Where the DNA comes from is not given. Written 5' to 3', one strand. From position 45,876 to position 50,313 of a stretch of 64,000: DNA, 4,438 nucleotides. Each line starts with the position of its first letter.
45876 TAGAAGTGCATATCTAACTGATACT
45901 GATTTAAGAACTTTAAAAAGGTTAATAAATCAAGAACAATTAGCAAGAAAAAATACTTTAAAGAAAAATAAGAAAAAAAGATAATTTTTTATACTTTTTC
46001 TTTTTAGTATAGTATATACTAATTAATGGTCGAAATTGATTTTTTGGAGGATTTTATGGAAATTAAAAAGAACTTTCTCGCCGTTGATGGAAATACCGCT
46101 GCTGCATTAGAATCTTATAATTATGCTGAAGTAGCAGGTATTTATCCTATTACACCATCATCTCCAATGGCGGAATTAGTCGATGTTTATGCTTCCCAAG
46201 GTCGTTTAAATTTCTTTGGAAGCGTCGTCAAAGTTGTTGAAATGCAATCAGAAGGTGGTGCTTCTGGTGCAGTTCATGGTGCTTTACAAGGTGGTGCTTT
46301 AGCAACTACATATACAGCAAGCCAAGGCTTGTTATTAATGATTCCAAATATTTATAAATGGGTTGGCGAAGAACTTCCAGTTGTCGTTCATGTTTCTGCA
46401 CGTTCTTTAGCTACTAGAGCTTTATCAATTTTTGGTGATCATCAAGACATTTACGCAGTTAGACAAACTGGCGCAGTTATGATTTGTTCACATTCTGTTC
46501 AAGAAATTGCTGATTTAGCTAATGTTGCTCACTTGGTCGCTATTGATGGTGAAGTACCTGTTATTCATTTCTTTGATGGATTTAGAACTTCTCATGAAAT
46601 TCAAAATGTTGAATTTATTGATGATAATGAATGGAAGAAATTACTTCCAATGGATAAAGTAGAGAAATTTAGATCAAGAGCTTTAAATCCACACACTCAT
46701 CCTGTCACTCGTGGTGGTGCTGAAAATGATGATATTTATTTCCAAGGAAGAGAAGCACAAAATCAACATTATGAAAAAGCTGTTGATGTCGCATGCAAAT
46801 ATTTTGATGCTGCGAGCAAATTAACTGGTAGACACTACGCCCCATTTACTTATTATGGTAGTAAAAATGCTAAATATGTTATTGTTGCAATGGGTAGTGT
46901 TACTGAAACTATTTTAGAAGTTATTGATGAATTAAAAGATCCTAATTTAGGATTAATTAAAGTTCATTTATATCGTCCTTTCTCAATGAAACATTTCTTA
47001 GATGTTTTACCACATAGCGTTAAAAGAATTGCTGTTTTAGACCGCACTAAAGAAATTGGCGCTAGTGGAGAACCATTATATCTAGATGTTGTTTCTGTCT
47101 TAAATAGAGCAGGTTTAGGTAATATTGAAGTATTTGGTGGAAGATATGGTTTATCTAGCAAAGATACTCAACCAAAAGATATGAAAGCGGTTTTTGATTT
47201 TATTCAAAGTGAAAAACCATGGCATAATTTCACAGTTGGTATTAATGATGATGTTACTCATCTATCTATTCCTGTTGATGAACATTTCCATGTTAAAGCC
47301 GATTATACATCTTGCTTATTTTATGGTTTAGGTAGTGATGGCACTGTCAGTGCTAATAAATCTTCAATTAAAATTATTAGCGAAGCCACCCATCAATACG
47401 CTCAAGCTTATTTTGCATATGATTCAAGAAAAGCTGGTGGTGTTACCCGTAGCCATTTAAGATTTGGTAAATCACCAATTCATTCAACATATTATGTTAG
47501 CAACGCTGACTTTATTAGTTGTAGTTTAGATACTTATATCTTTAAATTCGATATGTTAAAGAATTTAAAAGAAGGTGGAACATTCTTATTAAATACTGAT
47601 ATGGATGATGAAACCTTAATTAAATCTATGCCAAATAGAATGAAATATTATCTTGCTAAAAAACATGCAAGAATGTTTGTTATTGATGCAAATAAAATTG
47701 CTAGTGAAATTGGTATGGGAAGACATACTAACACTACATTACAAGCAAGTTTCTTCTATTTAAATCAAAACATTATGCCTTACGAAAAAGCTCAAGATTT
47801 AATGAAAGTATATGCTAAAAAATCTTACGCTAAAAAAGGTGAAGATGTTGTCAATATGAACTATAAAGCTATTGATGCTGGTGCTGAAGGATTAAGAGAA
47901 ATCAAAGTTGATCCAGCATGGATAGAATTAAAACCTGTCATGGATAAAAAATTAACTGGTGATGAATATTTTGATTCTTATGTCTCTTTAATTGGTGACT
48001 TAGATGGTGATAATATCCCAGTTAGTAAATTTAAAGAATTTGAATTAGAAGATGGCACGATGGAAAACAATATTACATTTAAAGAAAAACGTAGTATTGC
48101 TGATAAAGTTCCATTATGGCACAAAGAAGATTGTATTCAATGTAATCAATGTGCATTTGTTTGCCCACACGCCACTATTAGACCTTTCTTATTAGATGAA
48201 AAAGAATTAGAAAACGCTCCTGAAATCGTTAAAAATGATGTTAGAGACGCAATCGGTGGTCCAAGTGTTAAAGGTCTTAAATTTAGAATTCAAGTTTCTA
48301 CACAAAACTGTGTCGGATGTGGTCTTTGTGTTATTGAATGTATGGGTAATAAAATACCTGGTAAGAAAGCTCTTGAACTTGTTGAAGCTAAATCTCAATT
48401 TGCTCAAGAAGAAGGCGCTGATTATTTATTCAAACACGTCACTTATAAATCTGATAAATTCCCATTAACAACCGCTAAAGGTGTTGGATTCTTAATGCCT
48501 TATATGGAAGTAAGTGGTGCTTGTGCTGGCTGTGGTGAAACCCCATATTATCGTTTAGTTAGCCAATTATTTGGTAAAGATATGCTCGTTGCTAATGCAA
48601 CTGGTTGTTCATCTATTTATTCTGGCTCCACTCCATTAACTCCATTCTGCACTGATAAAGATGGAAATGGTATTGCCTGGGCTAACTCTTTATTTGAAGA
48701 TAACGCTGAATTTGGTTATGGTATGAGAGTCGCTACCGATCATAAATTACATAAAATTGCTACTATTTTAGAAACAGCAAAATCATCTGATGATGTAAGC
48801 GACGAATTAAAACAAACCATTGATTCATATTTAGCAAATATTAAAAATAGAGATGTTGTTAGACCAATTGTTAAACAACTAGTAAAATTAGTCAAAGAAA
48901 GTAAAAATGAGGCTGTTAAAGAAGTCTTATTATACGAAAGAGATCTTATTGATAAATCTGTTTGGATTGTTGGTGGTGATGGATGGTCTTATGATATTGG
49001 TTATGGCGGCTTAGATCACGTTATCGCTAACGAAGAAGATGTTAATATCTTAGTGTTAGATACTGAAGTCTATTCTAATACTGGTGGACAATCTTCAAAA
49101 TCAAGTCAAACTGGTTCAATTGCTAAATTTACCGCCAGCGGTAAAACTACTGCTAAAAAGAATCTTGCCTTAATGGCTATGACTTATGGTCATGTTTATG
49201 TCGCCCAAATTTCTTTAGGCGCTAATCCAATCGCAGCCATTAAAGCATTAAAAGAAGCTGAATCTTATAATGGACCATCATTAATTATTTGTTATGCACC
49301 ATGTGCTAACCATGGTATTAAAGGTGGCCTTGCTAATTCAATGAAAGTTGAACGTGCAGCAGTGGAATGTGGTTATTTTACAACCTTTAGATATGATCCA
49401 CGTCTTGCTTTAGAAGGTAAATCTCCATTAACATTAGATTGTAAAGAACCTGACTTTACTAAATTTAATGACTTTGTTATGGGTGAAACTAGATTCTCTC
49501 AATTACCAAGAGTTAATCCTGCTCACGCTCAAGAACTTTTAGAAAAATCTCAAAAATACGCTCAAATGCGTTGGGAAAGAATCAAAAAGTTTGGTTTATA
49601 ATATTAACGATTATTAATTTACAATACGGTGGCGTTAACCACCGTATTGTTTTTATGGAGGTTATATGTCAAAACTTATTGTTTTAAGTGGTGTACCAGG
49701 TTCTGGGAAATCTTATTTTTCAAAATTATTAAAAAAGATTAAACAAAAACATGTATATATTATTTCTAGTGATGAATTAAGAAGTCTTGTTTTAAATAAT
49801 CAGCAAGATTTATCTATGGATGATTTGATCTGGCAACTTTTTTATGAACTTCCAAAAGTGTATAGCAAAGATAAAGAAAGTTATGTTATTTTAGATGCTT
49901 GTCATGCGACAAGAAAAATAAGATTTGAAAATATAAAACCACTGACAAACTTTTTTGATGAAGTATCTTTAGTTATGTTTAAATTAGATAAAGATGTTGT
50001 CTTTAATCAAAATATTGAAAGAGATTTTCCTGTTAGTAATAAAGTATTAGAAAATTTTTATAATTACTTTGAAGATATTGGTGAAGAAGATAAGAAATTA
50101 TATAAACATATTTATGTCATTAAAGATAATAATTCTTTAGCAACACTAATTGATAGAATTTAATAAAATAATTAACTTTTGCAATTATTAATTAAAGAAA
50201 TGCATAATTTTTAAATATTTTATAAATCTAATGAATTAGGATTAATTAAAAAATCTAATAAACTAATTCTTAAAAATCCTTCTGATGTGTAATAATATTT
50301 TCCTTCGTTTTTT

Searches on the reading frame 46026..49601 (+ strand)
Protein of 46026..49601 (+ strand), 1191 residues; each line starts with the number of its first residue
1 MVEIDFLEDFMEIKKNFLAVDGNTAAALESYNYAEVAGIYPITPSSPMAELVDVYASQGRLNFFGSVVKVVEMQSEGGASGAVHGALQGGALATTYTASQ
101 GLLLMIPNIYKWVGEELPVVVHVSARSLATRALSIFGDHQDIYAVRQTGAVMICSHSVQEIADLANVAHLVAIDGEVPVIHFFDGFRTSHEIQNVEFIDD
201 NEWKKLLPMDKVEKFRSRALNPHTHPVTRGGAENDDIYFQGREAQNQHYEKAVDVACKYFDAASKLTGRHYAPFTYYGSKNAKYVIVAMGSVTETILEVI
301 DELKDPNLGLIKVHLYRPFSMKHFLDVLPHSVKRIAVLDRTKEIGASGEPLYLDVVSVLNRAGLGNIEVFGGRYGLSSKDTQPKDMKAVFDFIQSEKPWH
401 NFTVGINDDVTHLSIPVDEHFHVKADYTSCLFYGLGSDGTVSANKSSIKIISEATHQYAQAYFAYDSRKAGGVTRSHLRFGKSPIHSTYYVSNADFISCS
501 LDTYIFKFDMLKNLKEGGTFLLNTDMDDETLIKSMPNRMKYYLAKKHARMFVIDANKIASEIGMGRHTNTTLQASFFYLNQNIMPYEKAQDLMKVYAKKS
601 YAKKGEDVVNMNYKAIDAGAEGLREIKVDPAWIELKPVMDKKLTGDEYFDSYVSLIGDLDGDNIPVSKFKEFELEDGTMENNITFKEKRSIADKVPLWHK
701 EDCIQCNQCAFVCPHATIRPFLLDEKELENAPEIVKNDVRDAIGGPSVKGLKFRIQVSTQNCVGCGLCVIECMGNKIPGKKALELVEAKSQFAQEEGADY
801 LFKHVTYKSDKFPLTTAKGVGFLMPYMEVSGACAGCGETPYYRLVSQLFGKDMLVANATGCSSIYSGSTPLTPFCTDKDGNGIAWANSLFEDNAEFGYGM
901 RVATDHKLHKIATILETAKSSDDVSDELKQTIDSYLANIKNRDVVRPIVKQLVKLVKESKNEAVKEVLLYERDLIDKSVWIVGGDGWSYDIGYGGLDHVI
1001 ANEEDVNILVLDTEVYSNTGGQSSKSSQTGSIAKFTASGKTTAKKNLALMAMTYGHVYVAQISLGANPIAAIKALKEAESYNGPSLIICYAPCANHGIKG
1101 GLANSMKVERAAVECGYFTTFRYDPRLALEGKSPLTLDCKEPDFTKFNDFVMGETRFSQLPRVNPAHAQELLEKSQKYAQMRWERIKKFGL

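Call 9: search_protein_families(library=pfam, proteins=[window:46026-49601:+], max_evalue=0.001)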
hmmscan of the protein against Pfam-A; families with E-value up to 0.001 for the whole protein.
window:46026-49601:+ (1191 aa): 15 families
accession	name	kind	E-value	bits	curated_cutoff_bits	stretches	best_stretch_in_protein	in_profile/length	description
PF01855.24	POR_N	-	6.7e-75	252.2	27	1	35-259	9-229/231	Pyruvate flavodoxin/ferredoxin oxidoreductase, thiamine diP-bdg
PF01558.24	POR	-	2.3e-28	100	27.4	1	436-621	1-173/173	Pyruvate ferredoxin/flavodoxin oxidoreductase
PF17147.9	PFOR_II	-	1.1e-12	48.7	27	1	282-382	1-98/102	Pyruvate:ferredoxin oxidoreductase core domain II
PF02775.26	TPP_enzyme_C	-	2.2e-09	37.7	21.9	1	976-1088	46-150/151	Thiamine pyrophosphate enzyme, C-terminal TPP binding domain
PF14697.11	Fer4_21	-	5.6e-07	30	35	0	699-718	4-23/59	4Fe-4S dicluster domain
PF12838.12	Fer4_7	-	9.4e-07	29.6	27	1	703-773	2-49/52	4Fe-4S dicluster domain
PF13237.11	Fer4_10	-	1.6e-05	25.2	25.5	1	700-772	6-52/53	4Fe-4S dicluster domain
PF13187.11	Fer4_9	-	2e-05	25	27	1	702-774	1-49/52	4Fe-4S dicluster domain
PF10371.14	EKR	-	2.4e-05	24.5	27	1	655-692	22-55/55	Domain of unknown function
PF12837.12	Fer4_6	-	4.4e-05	23.7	25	0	696-716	2-22/24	4Fe-4S binding domain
PF13484.11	Fer4_16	-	4.9e-05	24.5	30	0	703-772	2-63/66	4Fe-4S double cluster binding domain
PF12797.12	Fer4_2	-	7.2e-05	22.9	24.5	0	695-714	2-21/22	4Fe-4S binding domain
PF00037.32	Fer4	-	7.3e-05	22.9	21.1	1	698-718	3-23/24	4Fe-4S binding domain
PF13534.11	Fer4_17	-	0.00025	22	22.2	0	700-715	43-58/61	4Fe-4S dicluster domain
PF13183.11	Fer4_8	-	0.00041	21.3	27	1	701-772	3-64/68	4Fe-4S dicluster domain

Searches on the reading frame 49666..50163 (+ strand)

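Call 9: search_protein_families(library=pfam, proteins=[window:49666-50163:+], max_evalue=0.001)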
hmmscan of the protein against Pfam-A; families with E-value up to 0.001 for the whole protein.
window:49666-50163:+ (165 aa): 5 families
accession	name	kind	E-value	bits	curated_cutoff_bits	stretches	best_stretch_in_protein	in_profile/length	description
PF13671.12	AAA_33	-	2.3e-09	38.1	27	1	4-136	1-141/143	AAA domain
PF08433.16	KTI12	-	4.6e-08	33.3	22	1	4-140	3-142/271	Chromatin associated protein KTI12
PF13173.12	AAA_14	-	2.4e-05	24.8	27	1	3-85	3-77/129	AAA domain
PF13238.12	AAA_18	-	4.6e-05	24.3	29.4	1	5-60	1-45/128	AAA domain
PF06414.18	Zeta_toxin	-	0.00034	20.6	22.3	1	3-41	17-57/199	Zeta toxin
